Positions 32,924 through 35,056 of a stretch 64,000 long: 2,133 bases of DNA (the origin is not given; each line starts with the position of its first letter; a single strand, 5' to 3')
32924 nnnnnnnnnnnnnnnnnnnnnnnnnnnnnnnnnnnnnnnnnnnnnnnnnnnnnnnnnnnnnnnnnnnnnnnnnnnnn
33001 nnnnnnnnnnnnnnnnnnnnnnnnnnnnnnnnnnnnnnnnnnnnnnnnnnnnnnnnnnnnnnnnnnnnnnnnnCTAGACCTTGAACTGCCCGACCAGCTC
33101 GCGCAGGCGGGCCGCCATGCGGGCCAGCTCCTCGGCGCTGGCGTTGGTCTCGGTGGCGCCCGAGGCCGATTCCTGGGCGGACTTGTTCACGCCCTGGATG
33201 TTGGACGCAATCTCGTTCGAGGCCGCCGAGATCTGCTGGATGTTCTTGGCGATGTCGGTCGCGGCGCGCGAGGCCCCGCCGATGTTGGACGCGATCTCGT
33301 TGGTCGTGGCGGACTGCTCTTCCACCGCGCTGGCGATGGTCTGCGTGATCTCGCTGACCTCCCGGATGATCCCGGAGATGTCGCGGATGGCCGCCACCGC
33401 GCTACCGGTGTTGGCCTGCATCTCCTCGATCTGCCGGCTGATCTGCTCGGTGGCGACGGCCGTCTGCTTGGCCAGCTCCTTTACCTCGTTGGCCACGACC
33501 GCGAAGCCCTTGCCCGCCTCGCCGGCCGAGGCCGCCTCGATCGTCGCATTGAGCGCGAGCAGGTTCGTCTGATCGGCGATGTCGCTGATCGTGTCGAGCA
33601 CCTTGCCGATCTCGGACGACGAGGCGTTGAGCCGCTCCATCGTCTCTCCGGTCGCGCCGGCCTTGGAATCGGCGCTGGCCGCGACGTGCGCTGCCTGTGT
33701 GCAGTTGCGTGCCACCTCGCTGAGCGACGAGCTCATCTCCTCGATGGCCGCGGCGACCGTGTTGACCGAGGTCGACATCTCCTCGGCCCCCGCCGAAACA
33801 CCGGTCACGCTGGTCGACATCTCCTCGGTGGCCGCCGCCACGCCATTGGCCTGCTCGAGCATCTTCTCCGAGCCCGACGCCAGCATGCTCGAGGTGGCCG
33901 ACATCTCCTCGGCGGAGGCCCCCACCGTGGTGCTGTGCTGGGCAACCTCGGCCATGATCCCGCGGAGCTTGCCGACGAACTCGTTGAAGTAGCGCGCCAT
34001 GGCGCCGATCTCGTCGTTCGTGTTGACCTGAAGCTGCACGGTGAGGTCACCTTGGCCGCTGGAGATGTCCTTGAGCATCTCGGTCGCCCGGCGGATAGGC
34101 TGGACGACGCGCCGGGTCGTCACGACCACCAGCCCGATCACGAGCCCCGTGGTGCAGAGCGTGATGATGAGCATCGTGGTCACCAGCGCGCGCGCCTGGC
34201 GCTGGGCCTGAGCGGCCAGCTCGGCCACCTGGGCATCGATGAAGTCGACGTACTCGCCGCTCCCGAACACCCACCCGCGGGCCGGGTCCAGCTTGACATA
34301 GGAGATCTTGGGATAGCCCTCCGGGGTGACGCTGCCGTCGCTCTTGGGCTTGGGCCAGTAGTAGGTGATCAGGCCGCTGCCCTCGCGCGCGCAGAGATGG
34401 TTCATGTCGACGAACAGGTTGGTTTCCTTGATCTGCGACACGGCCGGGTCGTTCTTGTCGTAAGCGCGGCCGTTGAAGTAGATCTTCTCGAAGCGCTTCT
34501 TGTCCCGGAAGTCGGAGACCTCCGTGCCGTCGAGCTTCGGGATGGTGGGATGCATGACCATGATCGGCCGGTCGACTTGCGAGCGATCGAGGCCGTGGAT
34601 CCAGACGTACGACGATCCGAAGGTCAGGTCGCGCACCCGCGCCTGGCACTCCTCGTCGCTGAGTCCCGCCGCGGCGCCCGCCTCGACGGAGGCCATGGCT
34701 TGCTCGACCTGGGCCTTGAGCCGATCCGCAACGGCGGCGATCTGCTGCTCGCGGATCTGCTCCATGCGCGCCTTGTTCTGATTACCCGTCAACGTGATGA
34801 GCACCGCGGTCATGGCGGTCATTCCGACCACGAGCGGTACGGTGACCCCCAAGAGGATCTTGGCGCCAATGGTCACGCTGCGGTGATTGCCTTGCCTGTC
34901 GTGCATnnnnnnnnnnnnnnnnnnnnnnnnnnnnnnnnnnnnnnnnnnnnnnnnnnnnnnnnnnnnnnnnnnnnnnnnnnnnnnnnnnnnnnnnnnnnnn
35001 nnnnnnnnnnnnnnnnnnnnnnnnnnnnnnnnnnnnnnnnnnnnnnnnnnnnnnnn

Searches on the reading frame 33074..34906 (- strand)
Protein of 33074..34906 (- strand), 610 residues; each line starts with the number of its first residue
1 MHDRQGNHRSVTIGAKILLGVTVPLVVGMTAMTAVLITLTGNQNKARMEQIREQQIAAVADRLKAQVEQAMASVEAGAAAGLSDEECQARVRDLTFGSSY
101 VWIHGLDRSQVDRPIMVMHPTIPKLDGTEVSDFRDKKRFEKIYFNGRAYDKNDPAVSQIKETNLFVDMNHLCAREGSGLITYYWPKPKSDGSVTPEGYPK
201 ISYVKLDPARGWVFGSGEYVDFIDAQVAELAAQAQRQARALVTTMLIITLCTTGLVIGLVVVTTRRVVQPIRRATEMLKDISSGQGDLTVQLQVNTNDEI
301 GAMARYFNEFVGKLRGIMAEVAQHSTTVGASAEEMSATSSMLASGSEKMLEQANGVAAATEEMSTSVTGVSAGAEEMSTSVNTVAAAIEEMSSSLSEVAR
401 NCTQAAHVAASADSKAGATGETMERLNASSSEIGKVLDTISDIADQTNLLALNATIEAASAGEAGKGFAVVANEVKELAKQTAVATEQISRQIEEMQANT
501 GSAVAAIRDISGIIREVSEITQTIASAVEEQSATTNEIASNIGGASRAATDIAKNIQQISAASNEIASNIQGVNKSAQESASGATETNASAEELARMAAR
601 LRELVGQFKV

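Call 36: search_protein_families(library=pfam, proteins=[window:33074-34906:-], max_evalue=0.00001)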
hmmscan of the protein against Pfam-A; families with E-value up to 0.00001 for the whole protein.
window:33074-34906:- (610 aa): 4 families
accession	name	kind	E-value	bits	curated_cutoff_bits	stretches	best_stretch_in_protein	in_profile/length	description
PF00015.26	MCPsignal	-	1.1e-32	113.7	34.6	1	403-567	5-169/172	Methyl-accepting chemotaxis protein (MCP) signalling domain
PF08269.17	dCache_2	-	1.1e-18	67.9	26.5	1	49-229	36-192/298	Cache domain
PF00672.30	HAMP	-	2.7e-13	50.5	25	1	263-315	2-52/53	HAMP domain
PF17200.10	sCache_2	-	1.1e-11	45.4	25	1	164-231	91-153/155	Single Cache domain 2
